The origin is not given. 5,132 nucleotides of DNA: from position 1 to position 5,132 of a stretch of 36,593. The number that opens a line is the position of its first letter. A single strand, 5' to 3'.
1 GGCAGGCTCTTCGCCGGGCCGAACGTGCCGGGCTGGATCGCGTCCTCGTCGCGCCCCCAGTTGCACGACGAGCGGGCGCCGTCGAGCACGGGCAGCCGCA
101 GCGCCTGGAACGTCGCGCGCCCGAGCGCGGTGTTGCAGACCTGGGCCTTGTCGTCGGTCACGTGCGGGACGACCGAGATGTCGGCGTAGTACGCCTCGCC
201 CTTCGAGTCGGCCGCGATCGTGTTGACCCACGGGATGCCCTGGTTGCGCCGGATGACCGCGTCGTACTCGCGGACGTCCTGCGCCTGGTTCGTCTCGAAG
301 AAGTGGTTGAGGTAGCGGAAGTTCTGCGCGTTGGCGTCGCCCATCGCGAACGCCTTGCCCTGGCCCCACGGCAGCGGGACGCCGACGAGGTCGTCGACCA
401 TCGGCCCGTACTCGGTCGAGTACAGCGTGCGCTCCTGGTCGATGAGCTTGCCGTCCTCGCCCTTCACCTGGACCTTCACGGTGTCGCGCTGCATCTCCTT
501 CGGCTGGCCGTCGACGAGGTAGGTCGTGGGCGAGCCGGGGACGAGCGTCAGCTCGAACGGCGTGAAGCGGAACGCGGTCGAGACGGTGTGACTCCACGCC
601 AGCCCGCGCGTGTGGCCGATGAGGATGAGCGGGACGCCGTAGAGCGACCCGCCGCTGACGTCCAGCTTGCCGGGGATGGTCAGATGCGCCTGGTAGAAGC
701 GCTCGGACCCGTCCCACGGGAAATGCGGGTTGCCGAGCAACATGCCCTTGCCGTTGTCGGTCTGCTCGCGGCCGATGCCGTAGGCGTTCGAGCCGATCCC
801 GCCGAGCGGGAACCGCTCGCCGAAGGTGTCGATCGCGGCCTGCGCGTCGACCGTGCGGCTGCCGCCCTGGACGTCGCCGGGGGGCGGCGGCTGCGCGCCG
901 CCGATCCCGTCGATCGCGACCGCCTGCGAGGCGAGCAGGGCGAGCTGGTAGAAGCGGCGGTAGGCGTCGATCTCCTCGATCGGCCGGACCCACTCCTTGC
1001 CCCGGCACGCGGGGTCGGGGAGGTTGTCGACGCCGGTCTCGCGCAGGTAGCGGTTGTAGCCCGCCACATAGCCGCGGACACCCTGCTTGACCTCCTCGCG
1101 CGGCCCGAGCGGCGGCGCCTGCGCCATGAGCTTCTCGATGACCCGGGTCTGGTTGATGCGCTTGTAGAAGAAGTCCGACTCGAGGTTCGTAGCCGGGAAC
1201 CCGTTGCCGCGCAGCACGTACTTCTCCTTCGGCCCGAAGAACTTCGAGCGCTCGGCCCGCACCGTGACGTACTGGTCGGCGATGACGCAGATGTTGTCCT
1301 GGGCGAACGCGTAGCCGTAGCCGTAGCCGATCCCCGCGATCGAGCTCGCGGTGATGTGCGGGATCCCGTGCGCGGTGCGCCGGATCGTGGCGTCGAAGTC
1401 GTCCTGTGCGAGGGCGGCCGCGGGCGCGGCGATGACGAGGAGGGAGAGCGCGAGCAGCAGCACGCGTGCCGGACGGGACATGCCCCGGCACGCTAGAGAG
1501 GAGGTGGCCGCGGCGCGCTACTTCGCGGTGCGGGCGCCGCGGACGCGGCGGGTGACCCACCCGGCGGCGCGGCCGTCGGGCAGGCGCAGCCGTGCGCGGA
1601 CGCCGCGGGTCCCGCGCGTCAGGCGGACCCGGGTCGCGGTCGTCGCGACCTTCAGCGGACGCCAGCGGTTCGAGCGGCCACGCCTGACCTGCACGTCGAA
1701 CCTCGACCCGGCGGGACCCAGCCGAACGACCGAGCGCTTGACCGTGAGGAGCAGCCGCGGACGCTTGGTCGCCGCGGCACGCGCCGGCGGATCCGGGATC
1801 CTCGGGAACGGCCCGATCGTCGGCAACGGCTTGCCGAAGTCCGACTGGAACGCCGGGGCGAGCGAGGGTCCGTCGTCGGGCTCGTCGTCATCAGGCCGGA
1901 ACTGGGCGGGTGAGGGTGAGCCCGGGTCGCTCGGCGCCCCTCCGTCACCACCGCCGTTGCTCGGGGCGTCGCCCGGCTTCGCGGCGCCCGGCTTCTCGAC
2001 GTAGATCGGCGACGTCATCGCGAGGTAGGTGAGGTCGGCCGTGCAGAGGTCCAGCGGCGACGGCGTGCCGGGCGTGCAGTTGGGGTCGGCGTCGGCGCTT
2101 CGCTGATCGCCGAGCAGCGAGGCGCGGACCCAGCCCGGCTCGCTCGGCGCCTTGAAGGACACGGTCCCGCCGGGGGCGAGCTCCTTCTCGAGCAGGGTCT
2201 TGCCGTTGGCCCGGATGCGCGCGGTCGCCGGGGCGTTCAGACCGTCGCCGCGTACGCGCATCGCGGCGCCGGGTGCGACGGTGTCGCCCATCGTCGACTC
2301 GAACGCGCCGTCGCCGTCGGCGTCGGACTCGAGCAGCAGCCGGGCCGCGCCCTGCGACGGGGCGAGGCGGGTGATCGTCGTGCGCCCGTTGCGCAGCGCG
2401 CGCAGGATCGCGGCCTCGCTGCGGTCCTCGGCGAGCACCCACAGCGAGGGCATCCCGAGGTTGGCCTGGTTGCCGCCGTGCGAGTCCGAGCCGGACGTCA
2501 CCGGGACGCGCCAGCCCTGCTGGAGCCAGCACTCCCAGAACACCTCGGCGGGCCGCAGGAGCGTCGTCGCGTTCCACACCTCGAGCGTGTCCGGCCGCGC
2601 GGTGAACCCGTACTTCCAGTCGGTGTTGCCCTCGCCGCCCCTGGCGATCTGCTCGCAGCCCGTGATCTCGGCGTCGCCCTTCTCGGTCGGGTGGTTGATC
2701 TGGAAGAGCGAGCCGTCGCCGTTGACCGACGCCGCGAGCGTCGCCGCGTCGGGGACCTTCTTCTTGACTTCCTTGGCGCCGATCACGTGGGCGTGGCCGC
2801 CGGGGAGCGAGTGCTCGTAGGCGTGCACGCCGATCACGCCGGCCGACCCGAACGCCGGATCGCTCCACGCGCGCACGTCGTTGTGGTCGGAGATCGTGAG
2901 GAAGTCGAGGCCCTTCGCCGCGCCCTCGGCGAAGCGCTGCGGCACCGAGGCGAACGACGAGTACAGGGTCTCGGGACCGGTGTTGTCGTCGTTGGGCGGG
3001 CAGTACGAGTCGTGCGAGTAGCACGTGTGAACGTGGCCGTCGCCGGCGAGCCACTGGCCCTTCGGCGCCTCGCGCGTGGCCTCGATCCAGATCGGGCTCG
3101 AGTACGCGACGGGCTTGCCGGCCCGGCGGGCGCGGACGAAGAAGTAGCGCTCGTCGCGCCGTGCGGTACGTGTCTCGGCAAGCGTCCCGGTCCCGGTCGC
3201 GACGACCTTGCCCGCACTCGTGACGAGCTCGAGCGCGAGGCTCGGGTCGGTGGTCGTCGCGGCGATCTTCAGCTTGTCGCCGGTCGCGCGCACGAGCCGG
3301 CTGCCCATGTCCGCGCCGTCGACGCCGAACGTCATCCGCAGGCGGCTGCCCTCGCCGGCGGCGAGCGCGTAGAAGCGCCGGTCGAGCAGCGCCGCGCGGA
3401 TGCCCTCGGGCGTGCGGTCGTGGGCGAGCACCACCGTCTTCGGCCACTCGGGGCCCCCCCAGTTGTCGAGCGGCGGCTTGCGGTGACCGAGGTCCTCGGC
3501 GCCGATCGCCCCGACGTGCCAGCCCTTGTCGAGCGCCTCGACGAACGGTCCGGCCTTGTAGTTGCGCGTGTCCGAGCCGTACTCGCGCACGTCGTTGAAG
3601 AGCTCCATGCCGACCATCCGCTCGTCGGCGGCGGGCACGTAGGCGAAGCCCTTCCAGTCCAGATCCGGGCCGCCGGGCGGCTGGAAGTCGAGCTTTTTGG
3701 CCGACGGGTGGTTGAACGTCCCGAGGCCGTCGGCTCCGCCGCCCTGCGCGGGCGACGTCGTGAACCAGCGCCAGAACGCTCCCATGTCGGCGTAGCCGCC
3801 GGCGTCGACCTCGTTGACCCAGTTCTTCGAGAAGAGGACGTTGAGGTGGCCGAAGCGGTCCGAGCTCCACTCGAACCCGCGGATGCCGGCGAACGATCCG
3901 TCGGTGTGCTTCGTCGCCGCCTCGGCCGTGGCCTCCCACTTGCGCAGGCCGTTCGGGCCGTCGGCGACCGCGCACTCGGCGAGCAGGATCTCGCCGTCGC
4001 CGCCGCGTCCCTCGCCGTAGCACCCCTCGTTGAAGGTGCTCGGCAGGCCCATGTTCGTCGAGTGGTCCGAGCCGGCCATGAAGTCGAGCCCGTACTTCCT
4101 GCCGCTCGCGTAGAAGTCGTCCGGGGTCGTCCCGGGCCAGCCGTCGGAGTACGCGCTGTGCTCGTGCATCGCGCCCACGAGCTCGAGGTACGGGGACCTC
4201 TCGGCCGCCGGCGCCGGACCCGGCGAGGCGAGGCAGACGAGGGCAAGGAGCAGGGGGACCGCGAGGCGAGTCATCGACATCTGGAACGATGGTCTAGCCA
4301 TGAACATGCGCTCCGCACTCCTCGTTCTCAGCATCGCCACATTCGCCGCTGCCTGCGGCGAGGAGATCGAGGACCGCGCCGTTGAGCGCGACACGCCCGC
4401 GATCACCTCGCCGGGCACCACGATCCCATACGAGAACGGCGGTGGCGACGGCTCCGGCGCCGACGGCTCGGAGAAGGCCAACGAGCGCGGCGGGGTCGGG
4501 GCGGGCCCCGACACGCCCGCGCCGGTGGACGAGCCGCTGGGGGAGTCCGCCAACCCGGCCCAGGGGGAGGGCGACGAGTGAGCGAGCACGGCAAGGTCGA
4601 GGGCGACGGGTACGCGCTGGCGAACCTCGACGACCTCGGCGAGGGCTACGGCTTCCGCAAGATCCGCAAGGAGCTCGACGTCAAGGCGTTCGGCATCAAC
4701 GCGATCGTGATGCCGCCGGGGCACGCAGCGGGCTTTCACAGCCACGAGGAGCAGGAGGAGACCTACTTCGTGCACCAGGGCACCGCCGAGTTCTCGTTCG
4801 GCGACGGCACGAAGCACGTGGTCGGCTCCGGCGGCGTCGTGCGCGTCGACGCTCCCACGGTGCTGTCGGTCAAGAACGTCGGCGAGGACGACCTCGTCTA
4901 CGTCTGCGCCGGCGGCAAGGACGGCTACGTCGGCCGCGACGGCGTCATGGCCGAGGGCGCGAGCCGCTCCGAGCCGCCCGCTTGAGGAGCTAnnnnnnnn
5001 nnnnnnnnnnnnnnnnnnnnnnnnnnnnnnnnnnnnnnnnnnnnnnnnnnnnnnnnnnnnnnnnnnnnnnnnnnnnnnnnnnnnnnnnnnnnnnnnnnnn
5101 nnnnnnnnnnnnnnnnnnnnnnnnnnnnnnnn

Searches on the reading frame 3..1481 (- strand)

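Call 15: search_protein_families(library=pfam, proteins=[window:3-1481:-], max_evalue=0.001)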
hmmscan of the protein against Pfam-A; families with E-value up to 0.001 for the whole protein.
window:3-1481:- (493 aa): 1 family
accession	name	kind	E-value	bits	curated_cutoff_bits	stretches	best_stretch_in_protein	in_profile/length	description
PF01804.23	Penicil_amidase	-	1.9e-90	305.3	21.3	1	30-476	1-387/675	Penicillin amidase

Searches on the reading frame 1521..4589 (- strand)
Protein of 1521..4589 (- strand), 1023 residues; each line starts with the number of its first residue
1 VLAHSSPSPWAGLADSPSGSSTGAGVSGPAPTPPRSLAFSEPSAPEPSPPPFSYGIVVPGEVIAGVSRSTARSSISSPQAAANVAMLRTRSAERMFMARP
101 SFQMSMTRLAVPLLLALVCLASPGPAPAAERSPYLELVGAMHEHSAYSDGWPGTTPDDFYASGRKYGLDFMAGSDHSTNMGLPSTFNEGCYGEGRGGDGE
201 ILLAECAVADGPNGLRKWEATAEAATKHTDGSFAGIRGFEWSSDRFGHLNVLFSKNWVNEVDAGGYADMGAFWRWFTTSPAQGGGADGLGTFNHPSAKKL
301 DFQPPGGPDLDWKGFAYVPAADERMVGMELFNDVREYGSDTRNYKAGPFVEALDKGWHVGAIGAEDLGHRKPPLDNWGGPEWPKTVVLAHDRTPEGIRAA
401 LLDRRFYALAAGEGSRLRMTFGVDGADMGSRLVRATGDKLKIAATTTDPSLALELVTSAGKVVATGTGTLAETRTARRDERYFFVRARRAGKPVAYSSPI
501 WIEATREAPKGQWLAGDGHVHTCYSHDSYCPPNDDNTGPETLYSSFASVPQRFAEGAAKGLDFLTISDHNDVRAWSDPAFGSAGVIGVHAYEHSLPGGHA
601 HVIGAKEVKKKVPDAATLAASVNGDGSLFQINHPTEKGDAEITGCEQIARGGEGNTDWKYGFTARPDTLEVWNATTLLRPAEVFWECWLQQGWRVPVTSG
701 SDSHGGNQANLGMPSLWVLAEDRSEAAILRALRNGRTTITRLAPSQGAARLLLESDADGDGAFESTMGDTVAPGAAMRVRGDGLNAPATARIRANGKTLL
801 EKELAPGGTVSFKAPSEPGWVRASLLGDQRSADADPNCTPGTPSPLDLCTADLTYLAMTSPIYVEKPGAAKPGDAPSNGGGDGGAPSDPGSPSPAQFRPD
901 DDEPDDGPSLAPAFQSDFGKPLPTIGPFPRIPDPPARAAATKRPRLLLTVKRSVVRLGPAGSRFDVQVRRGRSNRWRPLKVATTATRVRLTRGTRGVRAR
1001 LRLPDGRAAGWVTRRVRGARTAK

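Call 15: search_protein_families(library=pfam, proteins=[window:1521-4589:-], max_evalue=0.001)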
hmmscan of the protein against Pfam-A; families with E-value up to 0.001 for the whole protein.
window:1521-4589:- (1023 aa): 1 family
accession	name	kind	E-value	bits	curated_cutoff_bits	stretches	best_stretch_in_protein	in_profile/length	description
PF12228.14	DUF3604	-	3.3e-05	23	20.4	0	512-571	5-66/591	Protein of unknown function (DUF3604)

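Call 53: search_protein_families(library=pfam, proteins=[window:1521-4589:-], max_evalue=5)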
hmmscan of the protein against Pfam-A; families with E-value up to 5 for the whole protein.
window:1521-4589:- (1023 aa): 3 families
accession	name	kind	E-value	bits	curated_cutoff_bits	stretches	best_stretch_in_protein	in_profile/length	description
PF12228.14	DUF3604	-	3.3e-05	23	20.4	2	512-571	5-66/591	Protein of unknown function (DUF3604)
PF13263.12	PHP_C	-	0.011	15.6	21.3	1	693-737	14-56/56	PHP-associated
PF25230.1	DUF7846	-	0.11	12.8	26.3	1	410-471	80-143/177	Domain of unknown function (DUF7846)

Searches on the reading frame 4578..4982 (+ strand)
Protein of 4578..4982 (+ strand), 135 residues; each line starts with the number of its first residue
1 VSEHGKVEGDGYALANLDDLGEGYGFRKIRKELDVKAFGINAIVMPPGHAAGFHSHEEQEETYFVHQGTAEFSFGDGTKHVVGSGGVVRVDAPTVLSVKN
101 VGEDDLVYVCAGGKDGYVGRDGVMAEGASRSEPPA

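Call 15: search_protein_families(library=pfam, proteins=[window:4578-4982:+], max_evalue=0.001)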
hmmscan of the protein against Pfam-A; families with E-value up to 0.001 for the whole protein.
window:4578-4982:+ (135 aa): 1 family
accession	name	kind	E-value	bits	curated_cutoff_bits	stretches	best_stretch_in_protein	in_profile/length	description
PF07883.17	Cupin_2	-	2.3e-11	43.7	27.2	1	44-110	4-68/70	Cupin domain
